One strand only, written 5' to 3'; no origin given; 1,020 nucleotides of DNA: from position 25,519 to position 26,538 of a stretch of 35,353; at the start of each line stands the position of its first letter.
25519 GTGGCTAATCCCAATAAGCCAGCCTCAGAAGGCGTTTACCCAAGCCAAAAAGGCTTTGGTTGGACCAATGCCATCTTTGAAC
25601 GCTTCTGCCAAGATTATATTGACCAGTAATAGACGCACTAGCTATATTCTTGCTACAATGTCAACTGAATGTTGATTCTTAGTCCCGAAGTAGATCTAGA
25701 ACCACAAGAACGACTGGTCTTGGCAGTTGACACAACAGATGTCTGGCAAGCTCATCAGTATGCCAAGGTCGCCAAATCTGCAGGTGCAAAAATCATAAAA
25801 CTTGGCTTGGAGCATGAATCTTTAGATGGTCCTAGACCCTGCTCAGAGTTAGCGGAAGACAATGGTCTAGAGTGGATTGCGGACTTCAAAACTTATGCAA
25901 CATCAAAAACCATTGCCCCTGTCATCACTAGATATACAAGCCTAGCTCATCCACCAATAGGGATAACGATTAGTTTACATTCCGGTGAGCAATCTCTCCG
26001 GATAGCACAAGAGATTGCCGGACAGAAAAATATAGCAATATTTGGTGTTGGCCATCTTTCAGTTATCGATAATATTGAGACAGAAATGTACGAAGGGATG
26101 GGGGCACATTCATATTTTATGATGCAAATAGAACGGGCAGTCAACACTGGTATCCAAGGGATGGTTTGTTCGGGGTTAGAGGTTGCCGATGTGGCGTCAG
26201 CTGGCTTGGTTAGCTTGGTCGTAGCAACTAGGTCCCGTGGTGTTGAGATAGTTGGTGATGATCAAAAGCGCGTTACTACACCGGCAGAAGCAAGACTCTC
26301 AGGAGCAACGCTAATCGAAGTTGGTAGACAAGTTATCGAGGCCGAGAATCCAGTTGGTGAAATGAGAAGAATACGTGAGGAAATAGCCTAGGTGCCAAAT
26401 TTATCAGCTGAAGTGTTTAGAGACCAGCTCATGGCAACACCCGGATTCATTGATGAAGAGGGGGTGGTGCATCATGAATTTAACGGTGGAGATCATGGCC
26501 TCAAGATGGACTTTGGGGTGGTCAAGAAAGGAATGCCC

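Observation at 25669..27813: Tightly coupled four-gene nucleotide operon: OMPDC-like protein lacking a catalytic Asp, PRTase, MazG-like and Nudix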

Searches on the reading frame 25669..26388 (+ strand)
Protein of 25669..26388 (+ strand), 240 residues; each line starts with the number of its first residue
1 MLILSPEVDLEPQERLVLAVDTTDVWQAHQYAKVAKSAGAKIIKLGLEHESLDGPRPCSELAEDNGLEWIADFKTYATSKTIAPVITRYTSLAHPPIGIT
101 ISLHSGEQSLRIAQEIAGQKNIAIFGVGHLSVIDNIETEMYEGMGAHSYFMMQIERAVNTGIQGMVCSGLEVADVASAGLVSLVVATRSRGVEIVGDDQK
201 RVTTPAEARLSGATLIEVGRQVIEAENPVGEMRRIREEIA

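Call 3: search_protein_families(library=pfam, proteins=[window:25669-26388:+], max_evalue=1)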
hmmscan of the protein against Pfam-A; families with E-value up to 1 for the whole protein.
window:25669-26388:+ (240 aa): 1 family
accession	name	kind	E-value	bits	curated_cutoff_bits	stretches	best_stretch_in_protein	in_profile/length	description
PF00215.30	OMPdecase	-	1.3e-19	71.4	27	1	15-235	2-221/221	Orotidine 5'-phosphate decarboxylase / HUMPS family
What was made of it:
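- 25669..26391 (+): OMP-decarboxylase-fold protein (240 aa) of the rare 'DxKxxA' clade. Pfam PF00215 scores 71.4 bits against a cutoff of 27 (call 3).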

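Call 4: search_protein_families(library=ncbifam, proteins=[window:25669-26388:+], max_evalue=1)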
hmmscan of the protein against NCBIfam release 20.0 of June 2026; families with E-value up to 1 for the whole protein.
window:25669-26388:+ (240 aa): 3 families
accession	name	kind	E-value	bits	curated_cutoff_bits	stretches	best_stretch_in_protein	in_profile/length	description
NF001273.0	PRK00230.1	equivalog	2.7e-22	79.3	193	1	13-239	4-229/233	orotidine-5'-phosphate decarboxylase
TIGR01740.1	pyrF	equivalog_domain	1e-15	58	92.3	1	16-236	1-216/216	orotidine-5'-phosphate decarboxylase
NF010386.0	PRK13813.1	equivalog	9.6e-12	44.9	208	1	13-239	4-213/216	orotidine 5'-phosphate decarboxylase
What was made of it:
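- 25669..26391 (+): NCBIfam pyrF equivalogs score below cutoff (call 4).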

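Call 6: search_solved_structures(query=window:25669-26388:+, max_evalue=0.01, show_alignments=3)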
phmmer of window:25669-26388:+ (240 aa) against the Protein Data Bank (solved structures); distinct sequences matched with E-value up to 0.01: 10.
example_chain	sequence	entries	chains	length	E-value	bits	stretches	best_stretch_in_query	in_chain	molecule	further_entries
1dbt_A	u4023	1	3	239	2.6e-10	43.6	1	42-238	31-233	OROTIDINE 5'-PHOSPHATE DECARBOXYLASE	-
3ldv_A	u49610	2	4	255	1.2e-07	34.9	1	17-235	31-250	Orotidine 5'-phosphate decarboxylase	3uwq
27hh_A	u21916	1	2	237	2.1e-07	34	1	42-236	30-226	Orotidine 5'-phosphate decarboxylase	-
2yyt_A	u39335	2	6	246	4.1e-06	29.8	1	157-238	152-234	Orotidine 5'-phosphate decarboxylase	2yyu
3tr2_A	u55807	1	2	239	2.1e-05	27.5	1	12-238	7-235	Orotidine 5'-phosphate decarboxylase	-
3ru6_A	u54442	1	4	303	2.2e-05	27.4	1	15-236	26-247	Orotidine 5'-phosphate decarboxylase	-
3tfx_A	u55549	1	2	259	4.6e-05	26.4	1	149-238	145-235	Orotidine 5'-phosphate decarboxylase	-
8cso_A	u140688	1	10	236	6.5e-05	25.9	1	43-238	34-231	Orotidine 5'-phosphate decarboxylase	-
8dop_A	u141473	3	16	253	0.00034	23.6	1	43-235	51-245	2,3-diketo-5-methylthiopentyl-1-phosphate enolase-phosphatase | Orotidine 5'-phosphate decarboxylase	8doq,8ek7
1eix_A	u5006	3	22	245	0.00087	22.2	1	43-236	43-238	OROTIDINE 5'-MONOPHOSPHATE DECARBOXYLASE | OROTIDINE 5'-PHOSPHATE DECARBOXYLASE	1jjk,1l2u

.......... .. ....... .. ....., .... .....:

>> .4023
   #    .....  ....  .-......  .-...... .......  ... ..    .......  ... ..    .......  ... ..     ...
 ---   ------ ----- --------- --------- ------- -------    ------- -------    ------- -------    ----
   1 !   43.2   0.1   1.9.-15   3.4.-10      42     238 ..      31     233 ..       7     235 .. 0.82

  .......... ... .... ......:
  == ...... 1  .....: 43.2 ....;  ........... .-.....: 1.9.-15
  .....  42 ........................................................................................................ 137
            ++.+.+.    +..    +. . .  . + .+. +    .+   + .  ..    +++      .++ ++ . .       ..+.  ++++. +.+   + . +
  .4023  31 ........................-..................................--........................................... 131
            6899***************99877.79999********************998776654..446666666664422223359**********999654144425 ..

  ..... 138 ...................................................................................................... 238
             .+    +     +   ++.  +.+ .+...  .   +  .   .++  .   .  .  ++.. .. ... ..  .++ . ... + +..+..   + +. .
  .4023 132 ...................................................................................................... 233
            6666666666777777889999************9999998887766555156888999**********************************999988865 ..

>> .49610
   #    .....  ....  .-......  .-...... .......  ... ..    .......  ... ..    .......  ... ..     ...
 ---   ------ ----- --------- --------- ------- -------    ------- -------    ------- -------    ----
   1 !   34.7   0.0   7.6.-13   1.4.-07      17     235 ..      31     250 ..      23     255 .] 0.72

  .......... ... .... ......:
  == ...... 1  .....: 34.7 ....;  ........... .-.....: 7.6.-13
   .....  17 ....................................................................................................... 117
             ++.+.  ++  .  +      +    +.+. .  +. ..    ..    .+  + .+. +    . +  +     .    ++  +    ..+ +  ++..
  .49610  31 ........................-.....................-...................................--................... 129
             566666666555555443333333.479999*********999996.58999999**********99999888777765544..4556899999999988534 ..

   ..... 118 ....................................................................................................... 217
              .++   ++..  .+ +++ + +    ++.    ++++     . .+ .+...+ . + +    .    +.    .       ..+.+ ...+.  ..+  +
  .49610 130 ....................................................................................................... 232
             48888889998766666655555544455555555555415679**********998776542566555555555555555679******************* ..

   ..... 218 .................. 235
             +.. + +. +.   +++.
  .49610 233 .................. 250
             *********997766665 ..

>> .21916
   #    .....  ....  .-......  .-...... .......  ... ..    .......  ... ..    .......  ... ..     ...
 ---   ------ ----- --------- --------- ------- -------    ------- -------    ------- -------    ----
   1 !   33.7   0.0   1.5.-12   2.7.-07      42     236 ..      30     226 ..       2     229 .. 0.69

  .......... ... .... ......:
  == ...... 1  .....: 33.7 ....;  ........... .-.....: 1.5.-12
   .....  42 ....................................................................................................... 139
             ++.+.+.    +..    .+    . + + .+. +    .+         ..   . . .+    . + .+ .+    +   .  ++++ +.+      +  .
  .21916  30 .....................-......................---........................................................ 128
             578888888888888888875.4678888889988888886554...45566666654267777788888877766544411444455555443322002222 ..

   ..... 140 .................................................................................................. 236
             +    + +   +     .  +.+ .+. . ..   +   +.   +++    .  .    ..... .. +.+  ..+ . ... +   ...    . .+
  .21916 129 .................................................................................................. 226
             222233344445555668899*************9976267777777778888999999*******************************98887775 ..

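Call 8: find_homologous_proteins(query=window:25669-26388:+, max_evalue=0.001)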
Query window:25669-26388:+ (240 aa): 35 proteins with E <= 0.001 among 1169 candidates.
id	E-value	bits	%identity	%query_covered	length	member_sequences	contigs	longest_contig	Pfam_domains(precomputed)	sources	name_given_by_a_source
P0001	3.6e-150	516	100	100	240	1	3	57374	PF00215.31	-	-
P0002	9.7e-58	213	50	95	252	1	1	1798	PF00215.31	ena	-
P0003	1.6e-55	206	48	100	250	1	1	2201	PF00215.31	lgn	-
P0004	9.2e-52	194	47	97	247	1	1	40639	PF00215.31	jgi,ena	-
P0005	1.1e-14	73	31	98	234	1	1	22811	PF00215.31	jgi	jgi:orotidine-5'-phosphate decarboxylase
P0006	1.1e-10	60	33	57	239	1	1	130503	PF00215.31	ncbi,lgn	ncbi:orotidine-5'-phosphate decarboxylase [Desulfatiferula olefinivorans]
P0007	1.2e-10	59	29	96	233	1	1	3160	PF00215.31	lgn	-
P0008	1.7e-10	59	30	96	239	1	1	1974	PF00215.31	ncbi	-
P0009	7.0e-10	57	25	95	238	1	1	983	PF00215.31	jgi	jgi:orotidine-5'-phosphate decarboxylase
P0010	3.0e-9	55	29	96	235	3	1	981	PF00215.31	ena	-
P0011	4.6e-9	54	29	95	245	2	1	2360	PF00215.31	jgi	jgi:orotidine-5'-phosphate decarboxylase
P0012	7.9e-9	54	26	95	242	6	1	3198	PF00215.31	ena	-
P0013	9.2e-9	53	25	95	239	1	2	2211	PF00215.31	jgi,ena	-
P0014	2.1e-8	52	25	95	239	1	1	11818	PF00215.31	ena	-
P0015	2.4e-8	52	24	95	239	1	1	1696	PF00215.31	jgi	jgi:orotidine-5'-phosphate decarboxylase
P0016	2.4e-8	52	25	95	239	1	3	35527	PF00215.31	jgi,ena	jgi:orotidine-5'-phosphate decarboxylase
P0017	9.0e-8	50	25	95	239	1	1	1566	PF00215.31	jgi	jgi:orotidine-5'-phosphate decarboxylase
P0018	1.9e-7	49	26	95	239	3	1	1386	PF00215.31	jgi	jgi:orotidine-5'-phosphate decarboxylase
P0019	3.0e-7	48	25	95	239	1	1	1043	PF00215.31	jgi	jgi:orotidine-5'-phosphate decarboxylase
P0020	3.7e-7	48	30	84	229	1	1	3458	PF00215.31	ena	-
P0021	3.9e-7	48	24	95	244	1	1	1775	PF00215.31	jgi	jgi:orotidine-5'-phosphate decarboxylase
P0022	5.6e-7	47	24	95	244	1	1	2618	PF00215.31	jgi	jgi:orotidine-5'-phosphate decarboxylase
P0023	5.9e-7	47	24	95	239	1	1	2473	PF00215.31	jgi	jgi:orotidine-5'-phosphate decarboxylase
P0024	6.0e-7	47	24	95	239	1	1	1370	PF00215.31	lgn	-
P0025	6.2e-7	47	24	95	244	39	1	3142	PF00215.31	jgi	-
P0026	1.0e-6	47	24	95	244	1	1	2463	PF00215.31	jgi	jgi:orotidine-5'-phosphate decarboxylase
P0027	1.3e-6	46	24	95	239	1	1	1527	PF00215.31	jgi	jgi:orotidine-5'-phosphate decarboxylase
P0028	1.6e-6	46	25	95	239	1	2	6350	PF00215.31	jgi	jgi:orotidine-5'-phosphate decarboxylase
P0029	2.1e-6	46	26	96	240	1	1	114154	PF00215.31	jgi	-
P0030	2.1e-6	46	23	95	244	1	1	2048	PF00215.31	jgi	jgi:orotidine-5'-phosphate decarboxylase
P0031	2.4e-6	45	24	95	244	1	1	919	PF00215.31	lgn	-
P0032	5.0e-6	44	27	83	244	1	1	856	PF00215.31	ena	-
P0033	8.4e-6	44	26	95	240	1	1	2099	PF00215.31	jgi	jgi:orotidine-5'-phosphate decarboxylase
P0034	8.4e-6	44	43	33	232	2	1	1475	PF00215.31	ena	-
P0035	9.9e-6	43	26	95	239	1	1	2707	PF00215.31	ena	-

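Call 10: find_encoding_contigs(protein=P0004, flank=8000, max_places=3)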
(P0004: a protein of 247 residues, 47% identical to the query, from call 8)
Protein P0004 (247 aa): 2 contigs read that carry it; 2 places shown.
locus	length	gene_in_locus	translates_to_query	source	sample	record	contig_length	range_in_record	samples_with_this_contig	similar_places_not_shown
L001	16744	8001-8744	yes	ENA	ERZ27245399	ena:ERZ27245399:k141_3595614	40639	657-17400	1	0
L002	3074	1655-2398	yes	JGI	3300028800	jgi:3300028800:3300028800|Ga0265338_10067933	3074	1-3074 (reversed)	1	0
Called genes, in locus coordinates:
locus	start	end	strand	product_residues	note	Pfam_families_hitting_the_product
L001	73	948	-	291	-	PF03706:LPG_synthase_TM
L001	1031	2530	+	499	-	-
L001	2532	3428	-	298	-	PF00535:Glycos_transf_2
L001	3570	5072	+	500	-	-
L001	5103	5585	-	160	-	-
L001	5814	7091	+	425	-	PF01204:Trehalase, PF22422:MGH1-like_GH, PF01204:Trehalase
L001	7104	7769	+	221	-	PF02467:Whib (weak)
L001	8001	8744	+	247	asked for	PF00215:OMPdecase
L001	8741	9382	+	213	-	PF00156:Pribosyltran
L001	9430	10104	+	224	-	PF01182:Glucosamine_iso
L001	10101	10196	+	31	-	-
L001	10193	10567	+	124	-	PF02254:TrkA_N (weak), PF02826:2-Hacid_dh_C (faint), PF03446:NAD_binding_2, PF03807:F420_oxidored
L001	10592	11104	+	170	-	PF00393:6PGD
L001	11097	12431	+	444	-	PF00479:G6PD_N, PF02781:G6PD_C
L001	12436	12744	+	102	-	PF03819:MazG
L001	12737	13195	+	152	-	PF00293:NUDIX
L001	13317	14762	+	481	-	PF00133:tRNA-synt_1, PF01921:tRNA-synt_1f (faint), PF09334:tRNA-synt_1g, PF00133:tRNA-synt_1 (weak), PF09334:tRNA-synt_1g, PF00133:tRNA-synt_1, PF01406:tRNA-synt_1e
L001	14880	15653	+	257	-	PF01026:TatD_DNase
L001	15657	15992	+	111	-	-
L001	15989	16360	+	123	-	-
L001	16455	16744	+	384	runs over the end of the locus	PF00266:Aminotran_5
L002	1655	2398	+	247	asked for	PF00215:OMPdecase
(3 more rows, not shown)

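Call 50: search_protein_representatives(alignment_id=A4)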
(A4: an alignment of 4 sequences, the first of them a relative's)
Query: 4 sequences, 250 profile positions. Proteins with E-value up to 0.001 (for the whole library): 5310; up to 1e-10: 1601; up to 1e-30: 37. The best 150 are listed.
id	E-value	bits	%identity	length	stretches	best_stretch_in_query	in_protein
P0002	6.0e-133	458.2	-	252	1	1-249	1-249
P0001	4.8e-122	422.5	-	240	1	1-244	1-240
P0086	1.3e-75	270.4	-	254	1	8-246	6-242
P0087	1.2e-74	267.3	-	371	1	1-246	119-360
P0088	1.3e-64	234.3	-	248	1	17-248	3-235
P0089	5.1e-60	219.3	-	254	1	9-247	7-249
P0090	2.4e-59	217.1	-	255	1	7-247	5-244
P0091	1.5e-58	214.5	-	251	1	10-248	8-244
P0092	2.7e-53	197.3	-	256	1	10-248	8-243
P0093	5.9e-52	192.9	-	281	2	9-134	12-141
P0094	4.1e-50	186.8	-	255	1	9-244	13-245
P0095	1.4e-48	181.8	-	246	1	9-247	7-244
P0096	1.0e-47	179.0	-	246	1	13-246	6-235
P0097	3.2e-47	177.4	-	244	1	13-246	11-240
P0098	7.3e-47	176.2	-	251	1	15-246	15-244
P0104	5.8e-41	156.8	-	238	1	7-246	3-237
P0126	9.6e-28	113.6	-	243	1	9-248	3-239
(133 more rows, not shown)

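Call 52: find_encoding_contigs(protein=P0088, flank=6000, max_places=3)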
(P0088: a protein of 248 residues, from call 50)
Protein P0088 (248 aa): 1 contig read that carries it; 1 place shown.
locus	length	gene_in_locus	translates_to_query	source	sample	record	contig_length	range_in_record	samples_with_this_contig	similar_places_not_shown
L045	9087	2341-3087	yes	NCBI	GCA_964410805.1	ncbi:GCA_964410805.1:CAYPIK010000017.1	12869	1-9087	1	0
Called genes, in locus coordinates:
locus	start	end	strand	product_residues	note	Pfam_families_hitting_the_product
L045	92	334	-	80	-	-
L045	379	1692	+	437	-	PF01204:Trehalase, PF22422:MGH1-like_GH, PF01204:Trehalase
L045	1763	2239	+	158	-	-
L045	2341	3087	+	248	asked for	PF00215:OMPdecase (weak)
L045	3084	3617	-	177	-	-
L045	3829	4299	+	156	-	PF00293:NUDIX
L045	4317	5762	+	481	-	PF00133:tRNA-synt_1, PF01921:tRNA-synt_1f (faint), PF09334:tRNA-synt_1g, PF00133:tRNA-synt_1, PF01406:tRNA-synt_1e (weak)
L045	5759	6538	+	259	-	PF01026:TatD_DNase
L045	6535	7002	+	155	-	-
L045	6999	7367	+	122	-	-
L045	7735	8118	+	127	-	PF00266:Aminotran_5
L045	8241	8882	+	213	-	-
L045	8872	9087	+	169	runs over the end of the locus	-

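Call 53: find_encoding_contigs(protein=P0087, flank=6000, max_places=3)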
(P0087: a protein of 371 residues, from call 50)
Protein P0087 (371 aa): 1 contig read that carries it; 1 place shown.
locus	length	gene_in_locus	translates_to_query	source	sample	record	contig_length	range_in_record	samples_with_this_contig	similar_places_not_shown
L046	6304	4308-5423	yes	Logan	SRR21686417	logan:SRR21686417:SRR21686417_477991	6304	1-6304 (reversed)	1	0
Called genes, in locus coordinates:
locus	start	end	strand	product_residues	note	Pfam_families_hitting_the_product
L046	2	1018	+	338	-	?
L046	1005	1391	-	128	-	PF06094:GGACT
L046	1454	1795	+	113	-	-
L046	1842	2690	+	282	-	-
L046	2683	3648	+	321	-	PF01207:Dus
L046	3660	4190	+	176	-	PF07291:MauE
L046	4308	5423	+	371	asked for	PF00215:OMPdecase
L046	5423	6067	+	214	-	-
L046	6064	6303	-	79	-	?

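Call 55: search_protein_families(library=pfam, proteins=[L045:3084-3617:-, L045:1763-2236:+, L046:5423-6064:+, L001:7104-7766:+], max_evalue=0.01)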
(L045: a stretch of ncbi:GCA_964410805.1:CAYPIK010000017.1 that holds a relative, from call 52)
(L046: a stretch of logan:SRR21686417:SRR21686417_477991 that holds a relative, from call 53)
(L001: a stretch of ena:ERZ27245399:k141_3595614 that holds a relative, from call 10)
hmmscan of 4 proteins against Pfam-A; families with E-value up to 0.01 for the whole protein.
L045:3084-3617:- (177 aa): 0 families

L045:1763-2236:+ (158 aa): 1 family
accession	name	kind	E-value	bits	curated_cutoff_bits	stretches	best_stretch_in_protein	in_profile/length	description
PF03692.20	CxxCxxCC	-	9.1e-05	23.5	23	1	17-119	2-71/85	Putative zinc- or iron-chelating domain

L046:5423-6064:+ (214 aa): 0 families

L001:7104-7766:+ (221 aa): 1 family
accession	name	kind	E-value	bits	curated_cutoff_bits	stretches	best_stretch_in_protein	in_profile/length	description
PF02467.21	Whib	-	8.5e-07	29.9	23.6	1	143-197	1-46/65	Transcription factor WhiB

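Call 65: predict_structure(alignment_id=A1)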
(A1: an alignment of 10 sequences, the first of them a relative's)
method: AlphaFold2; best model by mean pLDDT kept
length: 240 residues; sequences in the alignment: 10
mean_pLDDT: 88.9   pTM: 0.88
mean pLDDT of the five models: 88.9, 88.7, 86.8, 86.7, 82.0
residues with pLDDT >= 90: 156; 70-90: 69; 50-70: 15; < 50: 0
segments of 3 or more residues with pLDDT < 50: none
pLDDT, mean of each block of 10 residues (from residue 1): 83 92 89 94 78 79 96 86 93 96 92 96 87 71 81 94 93 94 93 75 91 94 94 93
secondary structure, 60 per line:
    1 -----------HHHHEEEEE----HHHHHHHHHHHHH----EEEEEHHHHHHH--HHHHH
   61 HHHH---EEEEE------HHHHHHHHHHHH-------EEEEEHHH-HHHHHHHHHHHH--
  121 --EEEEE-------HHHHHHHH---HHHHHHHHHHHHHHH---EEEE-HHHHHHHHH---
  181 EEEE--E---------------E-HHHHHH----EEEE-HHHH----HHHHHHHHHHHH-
elements in order: H12-15 E16-20 H25-37 E42-46 H47-53 H56-64 E68-72 H79-90 E98-102 H107-118 E123-127 H135-142 H146-160 E164-167 H169-177 E181-184 H205-210 E215-218 H220-223 H228-239
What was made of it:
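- On OMP decarboxylase (PyrF, PF00215): AF2 pLDDT is 88.9 (call 65).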
